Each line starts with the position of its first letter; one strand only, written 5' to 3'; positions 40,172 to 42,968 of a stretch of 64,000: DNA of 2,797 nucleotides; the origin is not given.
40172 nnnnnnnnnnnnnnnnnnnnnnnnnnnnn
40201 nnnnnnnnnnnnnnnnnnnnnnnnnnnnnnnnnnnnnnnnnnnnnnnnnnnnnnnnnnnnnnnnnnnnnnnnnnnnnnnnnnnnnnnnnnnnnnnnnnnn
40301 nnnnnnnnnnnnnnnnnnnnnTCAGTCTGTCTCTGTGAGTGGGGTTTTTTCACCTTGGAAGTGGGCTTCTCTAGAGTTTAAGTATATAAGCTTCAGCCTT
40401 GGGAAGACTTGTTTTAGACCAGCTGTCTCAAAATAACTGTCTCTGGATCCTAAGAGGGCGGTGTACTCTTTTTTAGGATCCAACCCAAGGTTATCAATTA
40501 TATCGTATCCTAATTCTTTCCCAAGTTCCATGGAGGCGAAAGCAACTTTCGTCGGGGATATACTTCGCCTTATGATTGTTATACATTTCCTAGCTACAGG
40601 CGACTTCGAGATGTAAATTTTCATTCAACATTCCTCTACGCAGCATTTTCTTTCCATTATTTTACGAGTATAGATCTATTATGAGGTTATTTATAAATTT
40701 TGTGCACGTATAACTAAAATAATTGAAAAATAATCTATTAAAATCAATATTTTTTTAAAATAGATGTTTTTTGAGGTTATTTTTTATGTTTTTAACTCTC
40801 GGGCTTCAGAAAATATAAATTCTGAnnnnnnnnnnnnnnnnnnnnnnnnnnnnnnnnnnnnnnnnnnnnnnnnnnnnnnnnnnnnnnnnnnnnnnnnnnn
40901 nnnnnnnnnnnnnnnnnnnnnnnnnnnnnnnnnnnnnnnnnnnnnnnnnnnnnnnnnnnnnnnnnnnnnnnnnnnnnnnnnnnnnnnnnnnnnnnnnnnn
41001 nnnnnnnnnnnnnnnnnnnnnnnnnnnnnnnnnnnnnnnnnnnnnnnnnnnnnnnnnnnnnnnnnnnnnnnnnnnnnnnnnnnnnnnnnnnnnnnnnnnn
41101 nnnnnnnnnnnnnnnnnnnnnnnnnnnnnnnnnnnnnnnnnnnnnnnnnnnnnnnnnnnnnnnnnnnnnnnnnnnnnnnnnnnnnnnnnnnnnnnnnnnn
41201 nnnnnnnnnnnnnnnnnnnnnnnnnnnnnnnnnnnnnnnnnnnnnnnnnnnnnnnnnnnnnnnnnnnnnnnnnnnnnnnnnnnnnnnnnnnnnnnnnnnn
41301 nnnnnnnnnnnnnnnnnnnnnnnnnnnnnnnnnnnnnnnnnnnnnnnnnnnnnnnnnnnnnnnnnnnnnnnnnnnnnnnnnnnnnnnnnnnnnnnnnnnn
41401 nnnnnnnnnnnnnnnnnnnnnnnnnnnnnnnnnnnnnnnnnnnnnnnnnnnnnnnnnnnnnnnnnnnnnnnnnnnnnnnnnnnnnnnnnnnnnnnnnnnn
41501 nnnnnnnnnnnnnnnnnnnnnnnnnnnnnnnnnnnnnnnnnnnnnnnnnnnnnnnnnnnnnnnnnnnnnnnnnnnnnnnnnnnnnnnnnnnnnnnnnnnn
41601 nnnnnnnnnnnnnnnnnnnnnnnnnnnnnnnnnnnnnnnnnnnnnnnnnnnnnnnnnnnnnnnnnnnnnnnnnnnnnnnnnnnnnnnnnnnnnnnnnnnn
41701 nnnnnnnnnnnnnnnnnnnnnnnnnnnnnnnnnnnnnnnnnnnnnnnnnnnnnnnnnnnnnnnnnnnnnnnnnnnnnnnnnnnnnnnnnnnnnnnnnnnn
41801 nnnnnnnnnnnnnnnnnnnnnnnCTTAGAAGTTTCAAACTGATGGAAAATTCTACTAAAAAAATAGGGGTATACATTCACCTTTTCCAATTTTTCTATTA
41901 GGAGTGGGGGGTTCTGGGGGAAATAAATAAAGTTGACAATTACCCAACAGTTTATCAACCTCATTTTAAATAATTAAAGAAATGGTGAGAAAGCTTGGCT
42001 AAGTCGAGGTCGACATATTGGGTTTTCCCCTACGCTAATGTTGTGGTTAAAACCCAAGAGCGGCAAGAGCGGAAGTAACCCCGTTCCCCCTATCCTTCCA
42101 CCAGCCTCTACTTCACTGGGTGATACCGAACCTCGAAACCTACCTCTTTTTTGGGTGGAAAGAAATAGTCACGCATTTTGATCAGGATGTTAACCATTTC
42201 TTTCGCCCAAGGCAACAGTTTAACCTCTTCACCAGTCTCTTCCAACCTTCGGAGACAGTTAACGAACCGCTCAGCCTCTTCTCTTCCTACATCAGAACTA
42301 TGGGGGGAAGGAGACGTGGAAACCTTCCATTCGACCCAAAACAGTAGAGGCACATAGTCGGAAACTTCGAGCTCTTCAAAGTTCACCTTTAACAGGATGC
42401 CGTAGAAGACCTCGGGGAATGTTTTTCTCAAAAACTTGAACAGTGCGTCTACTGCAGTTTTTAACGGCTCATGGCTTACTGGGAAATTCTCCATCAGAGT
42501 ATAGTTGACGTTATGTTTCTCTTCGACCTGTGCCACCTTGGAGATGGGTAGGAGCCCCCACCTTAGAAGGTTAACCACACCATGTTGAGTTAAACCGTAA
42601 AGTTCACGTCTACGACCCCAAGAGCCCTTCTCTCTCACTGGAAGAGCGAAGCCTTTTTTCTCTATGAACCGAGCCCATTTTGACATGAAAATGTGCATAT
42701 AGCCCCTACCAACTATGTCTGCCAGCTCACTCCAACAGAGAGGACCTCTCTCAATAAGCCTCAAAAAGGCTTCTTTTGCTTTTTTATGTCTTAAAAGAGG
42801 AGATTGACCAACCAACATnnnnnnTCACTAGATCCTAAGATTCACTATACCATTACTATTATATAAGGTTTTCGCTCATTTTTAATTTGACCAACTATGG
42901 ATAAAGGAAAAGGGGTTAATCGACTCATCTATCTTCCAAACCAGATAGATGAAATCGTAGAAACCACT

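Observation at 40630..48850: Integrated plasmid/virus-like element with primase, P-loop NTPase, intact integrase and a ThyA-like cargo gene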

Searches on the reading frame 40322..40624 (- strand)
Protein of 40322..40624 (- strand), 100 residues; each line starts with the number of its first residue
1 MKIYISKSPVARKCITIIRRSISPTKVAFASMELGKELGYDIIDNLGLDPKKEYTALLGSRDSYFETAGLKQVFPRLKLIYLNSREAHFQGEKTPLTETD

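Call 8: search_protein_families(library=pfam, max_evalue=0.01, proteins=[window:40322-40624:-])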
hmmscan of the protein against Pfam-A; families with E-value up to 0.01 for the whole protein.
window:40322-40624:- (100 aa): 0 families

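Call 9: search_protein_families(library=phrogs, max_evalue=0.01, proteins=[window:40322-40624:-])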
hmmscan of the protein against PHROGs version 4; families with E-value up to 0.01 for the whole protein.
window:40322-40624:- (100 aa): 0 families

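Call 91: search_protein_families(library=ncbifam, max_evalue=0.01, proteins=[window:40322-40624:-])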
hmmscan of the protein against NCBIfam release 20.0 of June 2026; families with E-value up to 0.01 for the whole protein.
window:40322-40624:- (100 aa): 0 families

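Call 92: search_protein_families(library=padloc, max_evalue=0.001, proteins=[window:40322-40624:-])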
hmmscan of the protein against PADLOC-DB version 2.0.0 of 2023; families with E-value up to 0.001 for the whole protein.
window:40322-40624:- (100 aa): 0 families

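Call 104: find_encoding_contigs(protein=window:40322-40624:-, flank=10000, max_places=6)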
Protein window:40322-40624:- (100 aa): no gene with exactly this product is on record in the collection.

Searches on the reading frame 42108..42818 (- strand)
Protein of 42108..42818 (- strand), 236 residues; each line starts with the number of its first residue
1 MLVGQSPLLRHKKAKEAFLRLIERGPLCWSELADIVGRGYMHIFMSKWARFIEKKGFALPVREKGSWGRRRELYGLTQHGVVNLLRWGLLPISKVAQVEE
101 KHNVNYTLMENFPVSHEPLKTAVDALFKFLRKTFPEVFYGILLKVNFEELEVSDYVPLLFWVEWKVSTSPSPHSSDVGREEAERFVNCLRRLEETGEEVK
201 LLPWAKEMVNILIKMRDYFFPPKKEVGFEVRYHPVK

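Call 8: search_protein_families(library=pfam, max_evalue=0.01, proteins=[window:42108-42818:-])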
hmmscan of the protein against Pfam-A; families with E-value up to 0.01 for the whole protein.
window:42108-42818:- (236 aa): 0 families

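Call 9: search_protein_families(library=phrogs, max_evalue=0.01, proteins=[window:42108-42818:-])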
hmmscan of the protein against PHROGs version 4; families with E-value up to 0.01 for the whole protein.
window:42108-42818:- (236 aa): 0 families

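Call 82: search_protein_families(library=pfam, max_evalue=0.001, proteins=[window:42108-42818:-])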
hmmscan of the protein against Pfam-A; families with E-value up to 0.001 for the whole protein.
window:42108-42818:- (236 aa): 0 families

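Call 91: search_protein_families(library=ncbifam, max_evalue=0.01, proteins=[window:42108-42818:-])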
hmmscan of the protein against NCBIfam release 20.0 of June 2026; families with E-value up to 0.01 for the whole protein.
window:42108-42818:- (236 aa): 0 families

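Call 92: search_protein_families(library=padloc, max_evalue=0.001, proteins=[window:42108-42818:-])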
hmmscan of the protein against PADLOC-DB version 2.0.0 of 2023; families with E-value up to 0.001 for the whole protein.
window:42108-42818:- (236 aa): 0 families
